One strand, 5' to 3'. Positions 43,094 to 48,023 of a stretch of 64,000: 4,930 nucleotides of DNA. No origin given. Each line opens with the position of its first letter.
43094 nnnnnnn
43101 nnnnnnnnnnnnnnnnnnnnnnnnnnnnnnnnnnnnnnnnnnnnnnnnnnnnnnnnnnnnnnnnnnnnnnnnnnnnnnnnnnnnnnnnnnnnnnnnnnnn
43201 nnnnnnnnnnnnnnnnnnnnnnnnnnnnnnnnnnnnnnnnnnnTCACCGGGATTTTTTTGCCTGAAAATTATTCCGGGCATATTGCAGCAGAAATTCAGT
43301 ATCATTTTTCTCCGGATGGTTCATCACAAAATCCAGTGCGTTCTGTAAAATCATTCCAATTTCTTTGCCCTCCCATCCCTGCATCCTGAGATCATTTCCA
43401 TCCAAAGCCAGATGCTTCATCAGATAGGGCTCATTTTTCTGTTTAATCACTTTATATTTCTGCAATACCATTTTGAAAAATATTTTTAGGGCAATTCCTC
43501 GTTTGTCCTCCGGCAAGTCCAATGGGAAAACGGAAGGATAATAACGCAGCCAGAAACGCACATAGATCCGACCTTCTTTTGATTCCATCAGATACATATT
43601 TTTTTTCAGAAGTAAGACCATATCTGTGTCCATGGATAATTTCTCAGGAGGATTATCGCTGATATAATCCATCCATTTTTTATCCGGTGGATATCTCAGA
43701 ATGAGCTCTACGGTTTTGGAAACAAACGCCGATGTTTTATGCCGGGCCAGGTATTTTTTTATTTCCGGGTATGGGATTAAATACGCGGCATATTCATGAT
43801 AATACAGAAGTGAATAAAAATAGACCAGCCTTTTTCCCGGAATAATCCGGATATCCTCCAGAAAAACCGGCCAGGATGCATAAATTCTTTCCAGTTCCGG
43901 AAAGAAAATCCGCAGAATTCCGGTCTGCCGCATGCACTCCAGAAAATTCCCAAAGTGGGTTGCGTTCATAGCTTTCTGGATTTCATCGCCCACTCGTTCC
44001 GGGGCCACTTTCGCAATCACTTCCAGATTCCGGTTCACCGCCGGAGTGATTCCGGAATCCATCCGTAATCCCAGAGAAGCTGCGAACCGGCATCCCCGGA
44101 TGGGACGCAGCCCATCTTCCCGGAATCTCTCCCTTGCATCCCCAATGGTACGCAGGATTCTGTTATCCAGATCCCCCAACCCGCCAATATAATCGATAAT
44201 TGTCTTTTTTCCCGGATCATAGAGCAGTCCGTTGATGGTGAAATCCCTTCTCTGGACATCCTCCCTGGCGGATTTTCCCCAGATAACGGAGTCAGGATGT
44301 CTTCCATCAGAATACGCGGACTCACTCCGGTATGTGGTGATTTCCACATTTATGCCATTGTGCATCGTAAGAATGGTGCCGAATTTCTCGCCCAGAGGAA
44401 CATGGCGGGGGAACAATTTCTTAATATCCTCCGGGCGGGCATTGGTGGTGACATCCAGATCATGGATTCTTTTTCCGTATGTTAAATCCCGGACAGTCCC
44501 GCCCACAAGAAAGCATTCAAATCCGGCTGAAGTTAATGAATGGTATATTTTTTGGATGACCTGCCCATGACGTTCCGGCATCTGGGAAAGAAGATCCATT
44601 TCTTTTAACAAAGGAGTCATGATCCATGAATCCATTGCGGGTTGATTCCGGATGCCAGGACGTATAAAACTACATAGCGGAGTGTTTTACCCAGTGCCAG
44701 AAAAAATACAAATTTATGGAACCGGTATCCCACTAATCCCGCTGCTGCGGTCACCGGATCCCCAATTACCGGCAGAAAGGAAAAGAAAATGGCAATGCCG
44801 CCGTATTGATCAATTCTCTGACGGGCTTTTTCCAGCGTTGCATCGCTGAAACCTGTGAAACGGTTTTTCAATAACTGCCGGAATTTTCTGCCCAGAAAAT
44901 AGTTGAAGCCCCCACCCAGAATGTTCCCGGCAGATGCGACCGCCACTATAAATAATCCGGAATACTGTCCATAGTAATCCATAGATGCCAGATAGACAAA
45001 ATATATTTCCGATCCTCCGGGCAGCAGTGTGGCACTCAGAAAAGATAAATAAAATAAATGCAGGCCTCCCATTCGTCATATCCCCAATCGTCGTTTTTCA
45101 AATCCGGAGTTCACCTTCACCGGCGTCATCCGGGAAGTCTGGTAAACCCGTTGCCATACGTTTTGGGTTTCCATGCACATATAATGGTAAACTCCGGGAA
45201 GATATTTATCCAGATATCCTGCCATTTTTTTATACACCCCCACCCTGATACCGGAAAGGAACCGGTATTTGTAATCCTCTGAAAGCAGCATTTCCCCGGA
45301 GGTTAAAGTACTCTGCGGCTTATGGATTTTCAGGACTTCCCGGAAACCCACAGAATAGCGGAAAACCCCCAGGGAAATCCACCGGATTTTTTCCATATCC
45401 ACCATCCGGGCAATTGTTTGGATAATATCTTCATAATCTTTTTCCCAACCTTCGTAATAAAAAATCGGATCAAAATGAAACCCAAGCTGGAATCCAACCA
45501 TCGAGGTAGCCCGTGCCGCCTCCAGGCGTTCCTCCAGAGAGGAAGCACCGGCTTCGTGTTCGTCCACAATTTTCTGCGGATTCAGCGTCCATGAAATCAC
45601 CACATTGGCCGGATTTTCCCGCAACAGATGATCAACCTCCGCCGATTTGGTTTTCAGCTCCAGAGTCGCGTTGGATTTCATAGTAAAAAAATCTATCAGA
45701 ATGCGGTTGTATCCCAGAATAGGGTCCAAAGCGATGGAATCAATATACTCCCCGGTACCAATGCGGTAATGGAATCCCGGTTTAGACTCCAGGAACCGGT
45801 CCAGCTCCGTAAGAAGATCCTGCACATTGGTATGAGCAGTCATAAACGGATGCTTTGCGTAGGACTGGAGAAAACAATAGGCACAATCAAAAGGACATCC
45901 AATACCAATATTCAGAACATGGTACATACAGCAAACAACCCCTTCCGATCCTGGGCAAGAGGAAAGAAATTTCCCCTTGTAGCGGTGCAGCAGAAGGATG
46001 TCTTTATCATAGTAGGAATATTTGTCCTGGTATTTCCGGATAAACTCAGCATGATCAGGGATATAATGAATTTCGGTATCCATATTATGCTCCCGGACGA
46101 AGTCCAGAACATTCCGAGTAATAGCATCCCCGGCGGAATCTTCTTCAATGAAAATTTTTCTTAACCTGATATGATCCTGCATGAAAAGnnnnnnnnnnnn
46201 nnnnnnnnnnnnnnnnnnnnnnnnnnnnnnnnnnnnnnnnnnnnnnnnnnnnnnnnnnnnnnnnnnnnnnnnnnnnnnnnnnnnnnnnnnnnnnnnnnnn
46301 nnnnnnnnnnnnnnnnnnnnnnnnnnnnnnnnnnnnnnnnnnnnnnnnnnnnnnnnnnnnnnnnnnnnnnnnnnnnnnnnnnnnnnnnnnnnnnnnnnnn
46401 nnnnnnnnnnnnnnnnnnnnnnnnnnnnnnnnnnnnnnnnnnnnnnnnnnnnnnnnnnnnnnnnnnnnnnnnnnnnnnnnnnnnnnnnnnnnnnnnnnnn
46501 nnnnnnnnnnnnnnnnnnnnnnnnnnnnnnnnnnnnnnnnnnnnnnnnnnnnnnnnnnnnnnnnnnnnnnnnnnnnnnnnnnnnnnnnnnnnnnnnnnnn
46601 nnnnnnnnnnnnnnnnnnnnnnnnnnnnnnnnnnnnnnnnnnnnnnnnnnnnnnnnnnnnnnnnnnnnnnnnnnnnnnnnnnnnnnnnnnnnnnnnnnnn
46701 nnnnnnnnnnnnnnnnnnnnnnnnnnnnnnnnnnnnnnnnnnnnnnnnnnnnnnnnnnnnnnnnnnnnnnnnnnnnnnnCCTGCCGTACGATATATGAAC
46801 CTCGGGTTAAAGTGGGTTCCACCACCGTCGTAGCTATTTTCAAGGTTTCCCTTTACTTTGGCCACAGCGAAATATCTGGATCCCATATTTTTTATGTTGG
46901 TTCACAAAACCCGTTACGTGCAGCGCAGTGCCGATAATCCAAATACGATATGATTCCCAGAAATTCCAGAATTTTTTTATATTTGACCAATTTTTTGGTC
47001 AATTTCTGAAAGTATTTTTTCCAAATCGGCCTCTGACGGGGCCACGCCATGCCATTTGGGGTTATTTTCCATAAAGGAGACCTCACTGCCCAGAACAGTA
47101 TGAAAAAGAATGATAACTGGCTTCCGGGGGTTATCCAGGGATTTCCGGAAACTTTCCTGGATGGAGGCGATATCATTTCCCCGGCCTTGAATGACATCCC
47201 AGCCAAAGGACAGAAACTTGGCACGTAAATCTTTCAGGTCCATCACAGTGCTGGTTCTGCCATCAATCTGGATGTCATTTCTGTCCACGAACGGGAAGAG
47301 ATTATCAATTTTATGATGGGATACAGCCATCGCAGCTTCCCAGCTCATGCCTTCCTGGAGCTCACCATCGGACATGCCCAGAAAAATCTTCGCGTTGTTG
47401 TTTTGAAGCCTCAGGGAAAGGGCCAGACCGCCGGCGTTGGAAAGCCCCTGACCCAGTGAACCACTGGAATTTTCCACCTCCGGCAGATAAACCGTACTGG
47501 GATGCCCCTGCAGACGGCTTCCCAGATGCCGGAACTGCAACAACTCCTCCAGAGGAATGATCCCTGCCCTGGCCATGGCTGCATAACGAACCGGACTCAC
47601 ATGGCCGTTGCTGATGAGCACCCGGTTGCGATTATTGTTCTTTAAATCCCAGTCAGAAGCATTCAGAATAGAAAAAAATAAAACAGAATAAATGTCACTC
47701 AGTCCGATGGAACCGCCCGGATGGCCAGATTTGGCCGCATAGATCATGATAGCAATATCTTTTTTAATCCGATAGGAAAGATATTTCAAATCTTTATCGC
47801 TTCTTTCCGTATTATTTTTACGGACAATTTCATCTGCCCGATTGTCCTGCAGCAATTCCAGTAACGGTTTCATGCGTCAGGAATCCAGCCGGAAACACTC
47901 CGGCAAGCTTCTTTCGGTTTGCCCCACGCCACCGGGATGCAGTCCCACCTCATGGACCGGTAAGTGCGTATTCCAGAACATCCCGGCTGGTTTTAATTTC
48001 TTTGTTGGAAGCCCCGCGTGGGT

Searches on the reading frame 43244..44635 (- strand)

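Call 34: search_protein_families(library=pfam, proteins=[window:43244-44635:-], max_evalue=0.001)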
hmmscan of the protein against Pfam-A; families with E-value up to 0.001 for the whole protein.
window:43244-44635:- (463 aa): 2 families
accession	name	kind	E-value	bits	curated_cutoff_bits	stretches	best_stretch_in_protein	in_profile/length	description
PF01743.26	PolyA_pol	-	2.3e-35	122.1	23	1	41-162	1-126/126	Poly A polymerase head domain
PF12627.12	PolyA_pol_RNAbd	-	3.4e-10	40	22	1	199-249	11-61/64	Probable RNA and SrmB- binding site of polymerase A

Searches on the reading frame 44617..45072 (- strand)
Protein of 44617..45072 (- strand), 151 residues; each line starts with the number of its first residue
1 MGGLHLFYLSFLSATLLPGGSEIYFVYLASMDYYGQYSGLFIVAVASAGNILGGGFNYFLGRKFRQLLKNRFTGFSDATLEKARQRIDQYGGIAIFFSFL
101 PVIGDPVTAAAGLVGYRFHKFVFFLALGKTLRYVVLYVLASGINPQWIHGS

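Call 34: search_protein_families(library=pfam, proteins=[window:44617-45072:-], max_evalue=0.001)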
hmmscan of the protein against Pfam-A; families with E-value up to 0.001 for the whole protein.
window:44617-45072:- (151 aa): 1 family
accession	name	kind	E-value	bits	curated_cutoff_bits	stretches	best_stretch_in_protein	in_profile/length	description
PF09335.16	VTT_dom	-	3.5e-12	47.3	33.9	1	38-139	15-120/123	VTT domain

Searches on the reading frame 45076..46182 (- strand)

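Call 34: search_protein_families(library=pfam, proteins=[window:45076-46182:-], max_evalue=0.001)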
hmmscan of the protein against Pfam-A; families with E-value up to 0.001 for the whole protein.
window:45076-46182:- (368 aa): 1 family
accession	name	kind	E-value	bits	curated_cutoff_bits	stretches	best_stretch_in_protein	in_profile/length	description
PF20903.3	SPL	-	5.1e-29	101.7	27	1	53-297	51-292/338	Spore photoproduct lyase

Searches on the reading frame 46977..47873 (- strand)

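Call 34: search_protein_families(library=pfam, proteins=[window:46977-47873:-], max_evalue=0.001)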
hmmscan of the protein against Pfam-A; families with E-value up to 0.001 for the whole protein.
window:46977-47873:- (298 aa): 1 family
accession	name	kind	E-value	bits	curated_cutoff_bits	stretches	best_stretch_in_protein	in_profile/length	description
PF00456.26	Transketolase_N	-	1.8e-47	162.4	22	1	44-286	17-270/334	Transketolase, thiamine diphosphate binding domain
